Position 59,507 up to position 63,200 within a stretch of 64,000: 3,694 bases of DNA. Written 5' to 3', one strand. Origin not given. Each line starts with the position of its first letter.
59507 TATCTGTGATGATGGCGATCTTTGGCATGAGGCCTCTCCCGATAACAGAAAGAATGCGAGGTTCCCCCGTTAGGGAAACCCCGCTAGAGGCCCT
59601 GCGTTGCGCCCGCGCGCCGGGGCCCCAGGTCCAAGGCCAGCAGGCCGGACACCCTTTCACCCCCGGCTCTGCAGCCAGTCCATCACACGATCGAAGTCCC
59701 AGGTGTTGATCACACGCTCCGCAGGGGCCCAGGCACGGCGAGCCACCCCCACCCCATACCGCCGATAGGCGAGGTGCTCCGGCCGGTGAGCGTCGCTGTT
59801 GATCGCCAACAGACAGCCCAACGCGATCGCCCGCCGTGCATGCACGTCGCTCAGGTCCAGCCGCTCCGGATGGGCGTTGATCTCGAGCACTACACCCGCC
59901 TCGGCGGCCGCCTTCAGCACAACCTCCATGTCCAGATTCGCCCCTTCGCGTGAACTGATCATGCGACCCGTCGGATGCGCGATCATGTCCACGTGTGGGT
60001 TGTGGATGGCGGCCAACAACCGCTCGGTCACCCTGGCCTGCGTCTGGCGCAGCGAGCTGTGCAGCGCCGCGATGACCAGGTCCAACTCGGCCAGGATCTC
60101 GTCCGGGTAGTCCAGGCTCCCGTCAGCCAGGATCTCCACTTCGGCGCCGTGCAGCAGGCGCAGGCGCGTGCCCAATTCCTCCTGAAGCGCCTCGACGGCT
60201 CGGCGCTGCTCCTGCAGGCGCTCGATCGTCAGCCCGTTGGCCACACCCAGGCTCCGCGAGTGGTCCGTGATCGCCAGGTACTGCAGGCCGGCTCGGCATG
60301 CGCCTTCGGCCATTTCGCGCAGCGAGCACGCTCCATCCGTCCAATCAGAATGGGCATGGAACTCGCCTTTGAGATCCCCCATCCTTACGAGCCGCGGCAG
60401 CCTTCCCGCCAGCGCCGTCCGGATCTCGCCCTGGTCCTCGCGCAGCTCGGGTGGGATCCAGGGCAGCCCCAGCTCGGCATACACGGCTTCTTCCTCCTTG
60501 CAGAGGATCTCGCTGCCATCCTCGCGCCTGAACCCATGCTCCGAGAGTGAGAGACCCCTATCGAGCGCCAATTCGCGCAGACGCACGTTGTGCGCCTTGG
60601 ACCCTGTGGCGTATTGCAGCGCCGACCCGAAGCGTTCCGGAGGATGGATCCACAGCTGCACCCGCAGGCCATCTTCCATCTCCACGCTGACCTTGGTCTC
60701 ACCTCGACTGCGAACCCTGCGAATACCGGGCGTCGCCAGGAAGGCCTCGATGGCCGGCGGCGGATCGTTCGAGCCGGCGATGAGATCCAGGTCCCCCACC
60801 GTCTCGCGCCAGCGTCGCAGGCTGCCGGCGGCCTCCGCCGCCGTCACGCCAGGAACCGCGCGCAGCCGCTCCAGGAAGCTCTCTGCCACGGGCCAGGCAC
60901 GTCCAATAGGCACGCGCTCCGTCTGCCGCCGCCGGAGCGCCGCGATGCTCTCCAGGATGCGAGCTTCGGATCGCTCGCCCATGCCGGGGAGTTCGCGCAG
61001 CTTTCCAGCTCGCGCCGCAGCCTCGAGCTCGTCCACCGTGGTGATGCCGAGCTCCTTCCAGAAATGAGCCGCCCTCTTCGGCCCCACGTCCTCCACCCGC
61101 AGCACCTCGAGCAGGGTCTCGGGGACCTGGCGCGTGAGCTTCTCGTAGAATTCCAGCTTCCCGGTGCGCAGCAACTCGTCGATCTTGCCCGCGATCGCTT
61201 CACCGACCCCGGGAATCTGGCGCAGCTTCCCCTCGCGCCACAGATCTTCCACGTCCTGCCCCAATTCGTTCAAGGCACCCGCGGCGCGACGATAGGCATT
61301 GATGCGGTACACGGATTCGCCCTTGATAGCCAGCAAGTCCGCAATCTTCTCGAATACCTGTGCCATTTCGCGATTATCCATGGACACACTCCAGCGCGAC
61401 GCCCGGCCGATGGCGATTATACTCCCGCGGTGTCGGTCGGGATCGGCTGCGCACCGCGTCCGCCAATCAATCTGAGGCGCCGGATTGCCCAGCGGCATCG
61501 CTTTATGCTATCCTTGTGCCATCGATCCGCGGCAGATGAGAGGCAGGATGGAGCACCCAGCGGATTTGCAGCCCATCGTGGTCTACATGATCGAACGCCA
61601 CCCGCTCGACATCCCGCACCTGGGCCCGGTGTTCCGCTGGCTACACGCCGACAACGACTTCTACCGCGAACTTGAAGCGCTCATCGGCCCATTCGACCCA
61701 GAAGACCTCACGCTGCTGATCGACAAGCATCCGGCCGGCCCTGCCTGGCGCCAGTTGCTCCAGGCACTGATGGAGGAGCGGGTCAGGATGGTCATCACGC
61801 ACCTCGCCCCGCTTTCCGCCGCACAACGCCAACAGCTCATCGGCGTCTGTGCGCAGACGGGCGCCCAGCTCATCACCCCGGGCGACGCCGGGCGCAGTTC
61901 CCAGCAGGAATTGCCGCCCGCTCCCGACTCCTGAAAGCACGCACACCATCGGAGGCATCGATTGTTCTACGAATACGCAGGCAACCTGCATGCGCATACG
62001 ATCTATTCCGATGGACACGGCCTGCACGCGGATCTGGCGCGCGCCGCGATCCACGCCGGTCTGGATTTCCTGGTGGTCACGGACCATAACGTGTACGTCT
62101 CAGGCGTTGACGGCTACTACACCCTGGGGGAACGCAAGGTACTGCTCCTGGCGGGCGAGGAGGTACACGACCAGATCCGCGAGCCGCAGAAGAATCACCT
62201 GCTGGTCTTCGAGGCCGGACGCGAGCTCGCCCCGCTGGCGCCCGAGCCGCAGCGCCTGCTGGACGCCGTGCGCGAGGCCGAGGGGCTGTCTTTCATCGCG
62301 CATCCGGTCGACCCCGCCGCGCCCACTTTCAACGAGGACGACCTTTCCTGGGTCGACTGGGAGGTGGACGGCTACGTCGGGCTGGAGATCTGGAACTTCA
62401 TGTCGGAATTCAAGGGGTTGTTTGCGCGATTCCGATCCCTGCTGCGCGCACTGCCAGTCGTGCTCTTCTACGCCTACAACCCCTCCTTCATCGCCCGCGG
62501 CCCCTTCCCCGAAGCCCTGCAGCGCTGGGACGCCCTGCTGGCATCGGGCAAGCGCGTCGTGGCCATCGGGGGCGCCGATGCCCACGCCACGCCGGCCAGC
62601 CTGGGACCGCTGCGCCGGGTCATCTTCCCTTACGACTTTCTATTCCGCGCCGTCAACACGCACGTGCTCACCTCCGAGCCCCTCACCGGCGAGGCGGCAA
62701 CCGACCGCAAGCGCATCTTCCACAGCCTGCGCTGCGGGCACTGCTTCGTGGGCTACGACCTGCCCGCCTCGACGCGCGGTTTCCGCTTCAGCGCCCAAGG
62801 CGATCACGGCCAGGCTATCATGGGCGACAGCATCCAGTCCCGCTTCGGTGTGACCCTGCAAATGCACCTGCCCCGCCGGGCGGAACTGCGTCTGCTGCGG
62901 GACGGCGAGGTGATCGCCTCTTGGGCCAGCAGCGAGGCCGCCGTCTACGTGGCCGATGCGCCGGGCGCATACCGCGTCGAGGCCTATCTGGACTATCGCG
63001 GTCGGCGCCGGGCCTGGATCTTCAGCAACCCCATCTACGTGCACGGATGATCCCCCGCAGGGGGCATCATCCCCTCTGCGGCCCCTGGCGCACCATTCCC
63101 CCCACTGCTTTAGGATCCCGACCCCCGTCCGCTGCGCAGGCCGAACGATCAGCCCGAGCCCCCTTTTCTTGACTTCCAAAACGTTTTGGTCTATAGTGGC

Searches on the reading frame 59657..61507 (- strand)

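Call 67: search_protein_families(library=ncbifam, proteins=[window:59657-61507:-], max_evalue=0.00001)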
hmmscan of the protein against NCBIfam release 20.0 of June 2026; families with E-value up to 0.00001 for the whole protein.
window:59657-61507:- (616 aa): 7 families
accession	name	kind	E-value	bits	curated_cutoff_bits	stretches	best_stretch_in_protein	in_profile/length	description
NF006375.0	PRK08609.1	equivalog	1.4e-162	542.3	426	1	43-614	2-569/571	DNA polymerase/3'-5' exonuclease PolX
NF005928.0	PRK07945.1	equivalog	1.1e-85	288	250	1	378-614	97-336/337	PHP domain-containing protein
NF006702.0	PRK09248.1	domain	6.9e-24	84.7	264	1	384-616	8-236/246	PHP domain-containing protein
NF006251.0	PRK08392.1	equivalog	1.4e-17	63.9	212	1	383-596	4-207/216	hypothetical protein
NF004981.0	PRK06361.1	equivalog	1.1e-07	31.4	117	1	382-583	3-185/217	histidinol phosphate phosphatase domain-containing protein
TIGR01856.1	hisJ_fam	subfamily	2.2e-06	27.6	90.2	0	383-484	3-112/252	histidinol-phosphatase HisJ family protein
NF038032.1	CehA_McbA_metalo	domain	9.2e-06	25.3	80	0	380-420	4-44/315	CehA/McbA family metallohydrolase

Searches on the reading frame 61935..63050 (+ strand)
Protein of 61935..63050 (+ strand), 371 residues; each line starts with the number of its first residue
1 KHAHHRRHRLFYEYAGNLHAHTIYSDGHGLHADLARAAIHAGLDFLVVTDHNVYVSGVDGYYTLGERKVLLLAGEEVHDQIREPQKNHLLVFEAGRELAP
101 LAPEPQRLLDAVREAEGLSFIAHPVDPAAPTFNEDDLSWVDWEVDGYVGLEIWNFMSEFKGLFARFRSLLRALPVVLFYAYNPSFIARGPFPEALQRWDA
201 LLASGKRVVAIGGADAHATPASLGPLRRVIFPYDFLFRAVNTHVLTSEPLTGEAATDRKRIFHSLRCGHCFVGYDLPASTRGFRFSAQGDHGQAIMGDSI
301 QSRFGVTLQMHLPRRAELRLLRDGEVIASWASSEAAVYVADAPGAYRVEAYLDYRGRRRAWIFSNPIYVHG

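Call 67: search_protein_families(library=ncbifam, proteins=[window:61935-63050:+], max_evalue=0.00001)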
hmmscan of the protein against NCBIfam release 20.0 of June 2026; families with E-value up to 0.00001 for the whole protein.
window:61935-63050:+ (371 aa): 2 families
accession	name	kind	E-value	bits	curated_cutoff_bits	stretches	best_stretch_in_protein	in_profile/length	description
NF038032.1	CehA_McbA_metalo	domain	6.9e-33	114.4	80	1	14-369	3-314/315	CehA/McbA family metallohydrolase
NF006375.0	PRK08609.1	equivalog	4.2e-06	25.6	426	1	14-60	335-381/571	DNA polymerase/3'-5' exonuclease PolX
